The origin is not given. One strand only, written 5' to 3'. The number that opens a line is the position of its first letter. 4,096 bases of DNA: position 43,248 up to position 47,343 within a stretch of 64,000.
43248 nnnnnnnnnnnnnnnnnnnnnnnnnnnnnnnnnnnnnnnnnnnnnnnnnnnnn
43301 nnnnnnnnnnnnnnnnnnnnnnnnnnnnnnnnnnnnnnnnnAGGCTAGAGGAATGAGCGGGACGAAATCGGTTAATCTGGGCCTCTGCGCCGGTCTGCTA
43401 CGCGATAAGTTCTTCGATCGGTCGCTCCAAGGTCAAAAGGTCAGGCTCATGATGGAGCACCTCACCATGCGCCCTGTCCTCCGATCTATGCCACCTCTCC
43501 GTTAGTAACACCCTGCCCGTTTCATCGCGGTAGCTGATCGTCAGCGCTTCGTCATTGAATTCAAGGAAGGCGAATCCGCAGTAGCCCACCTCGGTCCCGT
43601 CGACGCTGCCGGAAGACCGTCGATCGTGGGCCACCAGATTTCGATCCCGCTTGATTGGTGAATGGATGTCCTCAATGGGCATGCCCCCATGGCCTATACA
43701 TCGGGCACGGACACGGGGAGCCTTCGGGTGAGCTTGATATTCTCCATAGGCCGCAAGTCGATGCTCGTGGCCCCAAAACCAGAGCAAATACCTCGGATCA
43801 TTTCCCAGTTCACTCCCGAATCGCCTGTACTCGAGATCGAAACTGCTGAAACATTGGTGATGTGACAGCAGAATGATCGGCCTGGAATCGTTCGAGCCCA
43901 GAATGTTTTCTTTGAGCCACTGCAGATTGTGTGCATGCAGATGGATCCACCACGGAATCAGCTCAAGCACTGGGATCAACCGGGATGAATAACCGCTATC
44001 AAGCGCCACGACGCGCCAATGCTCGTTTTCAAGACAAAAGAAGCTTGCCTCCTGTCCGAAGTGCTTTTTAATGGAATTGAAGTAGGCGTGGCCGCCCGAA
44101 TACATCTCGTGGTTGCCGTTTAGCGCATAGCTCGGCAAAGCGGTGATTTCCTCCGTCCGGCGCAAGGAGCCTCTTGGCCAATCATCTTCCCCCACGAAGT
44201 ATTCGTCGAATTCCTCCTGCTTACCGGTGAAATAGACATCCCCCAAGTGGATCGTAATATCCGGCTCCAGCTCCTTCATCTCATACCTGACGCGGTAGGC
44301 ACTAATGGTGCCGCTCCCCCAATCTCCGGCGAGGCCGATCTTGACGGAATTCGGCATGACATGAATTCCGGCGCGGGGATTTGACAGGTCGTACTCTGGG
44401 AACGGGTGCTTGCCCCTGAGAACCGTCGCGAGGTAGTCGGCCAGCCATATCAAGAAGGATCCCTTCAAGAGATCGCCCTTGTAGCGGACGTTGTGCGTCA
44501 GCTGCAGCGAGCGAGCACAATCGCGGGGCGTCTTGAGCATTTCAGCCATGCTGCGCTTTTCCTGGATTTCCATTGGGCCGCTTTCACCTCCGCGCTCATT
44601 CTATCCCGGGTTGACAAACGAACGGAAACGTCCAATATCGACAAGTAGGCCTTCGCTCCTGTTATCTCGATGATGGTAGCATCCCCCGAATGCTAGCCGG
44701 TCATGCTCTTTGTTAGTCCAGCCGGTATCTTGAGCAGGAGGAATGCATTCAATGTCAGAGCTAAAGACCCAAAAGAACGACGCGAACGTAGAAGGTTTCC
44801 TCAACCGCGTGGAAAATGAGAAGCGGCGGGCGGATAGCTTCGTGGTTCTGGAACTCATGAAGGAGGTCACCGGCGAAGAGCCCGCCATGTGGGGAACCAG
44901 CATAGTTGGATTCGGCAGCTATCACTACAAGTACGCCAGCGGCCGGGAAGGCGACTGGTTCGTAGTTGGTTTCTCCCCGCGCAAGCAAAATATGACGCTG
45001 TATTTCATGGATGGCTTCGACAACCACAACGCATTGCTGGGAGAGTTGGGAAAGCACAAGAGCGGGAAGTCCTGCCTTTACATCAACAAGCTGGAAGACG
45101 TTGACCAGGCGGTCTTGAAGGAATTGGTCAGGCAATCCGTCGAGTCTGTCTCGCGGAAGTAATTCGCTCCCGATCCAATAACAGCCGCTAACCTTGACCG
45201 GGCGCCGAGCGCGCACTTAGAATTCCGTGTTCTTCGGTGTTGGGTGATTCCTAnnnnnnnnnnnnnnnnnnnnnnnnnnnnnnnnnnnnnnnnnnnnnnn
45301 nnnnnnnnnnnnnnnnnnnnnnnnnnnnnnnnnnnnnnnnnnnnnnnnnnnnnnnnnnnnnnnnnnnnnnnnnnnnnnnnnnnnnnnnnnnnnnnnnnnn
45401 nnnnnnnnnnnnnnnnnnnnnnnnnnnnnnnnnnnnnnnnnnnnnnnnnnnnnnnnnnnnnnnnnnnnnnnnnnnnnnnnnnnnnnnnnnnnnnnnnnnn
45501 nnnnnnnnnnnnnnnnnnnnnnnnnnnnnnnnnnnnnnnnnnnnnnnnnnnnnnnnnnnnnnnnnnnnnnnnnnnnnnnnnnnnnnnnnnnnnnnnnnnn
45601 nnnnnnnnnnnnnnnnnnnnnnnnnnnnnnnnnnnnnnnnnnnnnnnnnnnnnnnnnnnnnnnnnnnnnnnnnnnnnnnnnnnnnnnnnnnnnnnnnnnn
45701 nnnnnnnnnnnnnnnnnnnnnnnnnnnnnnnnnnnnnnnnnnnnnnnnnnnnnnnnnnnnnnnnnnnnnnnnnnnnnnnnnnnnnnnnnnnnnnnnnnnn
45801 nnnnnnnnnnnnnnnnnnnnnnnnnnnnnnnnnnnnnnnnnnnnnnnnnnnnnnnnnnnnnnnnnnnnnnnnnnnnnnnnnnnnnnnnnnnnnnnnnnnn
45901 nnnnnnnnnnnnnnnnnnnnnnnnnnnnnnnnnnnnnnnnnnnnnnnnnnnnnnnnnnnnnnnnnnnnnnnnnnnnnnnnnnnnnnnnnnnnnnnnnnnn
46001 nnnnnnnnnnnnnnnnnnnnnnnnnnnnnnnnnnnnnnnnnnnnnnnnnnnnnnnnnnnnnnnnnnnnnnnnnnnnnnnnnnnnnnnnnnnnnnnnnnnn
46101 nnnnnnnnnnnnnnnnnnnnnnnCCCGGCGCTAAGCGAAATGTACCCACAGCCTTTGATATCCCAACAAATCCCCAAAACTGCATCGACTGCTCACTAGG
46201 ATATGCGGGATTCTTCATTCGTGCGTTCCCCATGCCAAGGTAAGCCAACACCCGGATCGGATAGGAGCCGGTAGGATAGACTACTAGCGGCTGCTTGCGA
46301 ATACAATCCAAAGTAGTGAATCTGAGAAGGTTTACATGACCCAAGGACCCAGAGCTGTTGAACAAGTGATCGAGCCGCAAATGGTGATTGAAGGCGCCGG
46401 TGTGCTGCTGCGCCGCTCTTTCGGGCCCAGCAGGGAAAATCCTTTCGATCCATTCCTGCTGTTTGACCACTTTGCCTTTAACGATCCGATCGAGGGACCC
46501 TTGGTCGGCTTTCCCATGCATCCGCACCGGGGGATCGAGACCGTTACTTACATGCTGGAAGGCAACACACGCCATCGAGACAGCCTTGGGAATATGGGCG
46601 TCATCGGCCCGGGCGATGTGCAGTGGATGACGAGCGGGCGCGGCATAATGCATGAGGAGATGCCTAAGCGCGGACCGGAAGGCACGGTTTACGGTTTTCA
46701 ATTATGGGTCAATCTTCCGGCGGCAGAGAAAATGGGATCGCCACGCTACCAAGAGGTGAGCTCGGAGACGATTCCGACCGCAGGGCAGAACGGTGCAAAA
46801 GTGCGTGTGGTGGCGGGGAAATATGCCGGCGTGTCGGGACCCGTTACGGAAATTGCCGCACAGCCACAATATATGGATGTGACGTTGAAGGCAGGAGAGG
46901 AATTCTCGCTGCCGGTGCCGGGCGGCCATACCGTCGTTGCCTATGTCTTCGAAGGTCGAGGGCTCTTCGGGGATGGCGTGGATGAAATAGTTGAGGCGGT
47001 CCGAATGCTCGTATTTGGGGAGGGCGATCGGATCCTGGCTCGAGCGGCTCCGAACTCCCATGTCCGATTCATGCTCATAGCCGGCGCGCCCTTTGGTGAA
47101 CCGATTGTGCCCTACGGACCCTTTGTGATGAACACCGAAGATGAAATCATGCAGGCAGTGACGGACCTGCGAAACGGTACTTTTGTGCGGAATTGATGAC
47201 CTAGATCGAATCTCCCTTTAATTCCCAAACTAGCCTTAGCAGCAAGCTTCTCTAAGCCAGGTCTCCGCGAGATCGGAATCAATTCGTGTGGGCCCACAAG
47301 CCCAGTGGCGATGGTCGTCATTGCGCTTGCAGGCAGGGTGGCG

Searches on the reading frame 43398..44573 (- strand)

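Call 8: search_protein_families(library=pfam, proteins=[window:43398-44573:-], max_evalue=0.001)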
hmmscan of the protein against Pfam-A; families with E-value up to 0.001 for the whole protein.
window:43398-44573:- (391 aa): 1 family
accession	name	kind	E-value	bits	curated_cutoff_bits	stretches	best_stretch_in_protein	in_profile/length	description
PF00149.33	Metallophos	-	2.1e-09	38.5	21.5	1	78-272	2-190/191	Calcineurin-like phosphoesterase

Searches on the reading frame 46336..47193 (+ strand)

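Call 63: search_protein_families(library=pfam, proteins=[window:46336-47193:+], max_evalue=0.00001)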
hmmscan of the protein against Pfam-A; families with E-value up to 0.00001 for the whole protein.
window:46336-47193:+ (286 aa): 2 families
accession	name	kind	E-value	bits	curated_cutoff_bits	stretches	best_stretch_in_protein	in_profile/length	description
PF02678.22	Pirin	-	5.2e-33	113.7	26.1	1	29-125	8-108/108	Pirin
PF05726.19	Pirin_C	-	1.2e-29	103.1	27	1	179-283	1-102/103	Pirin C-terminal cupin domain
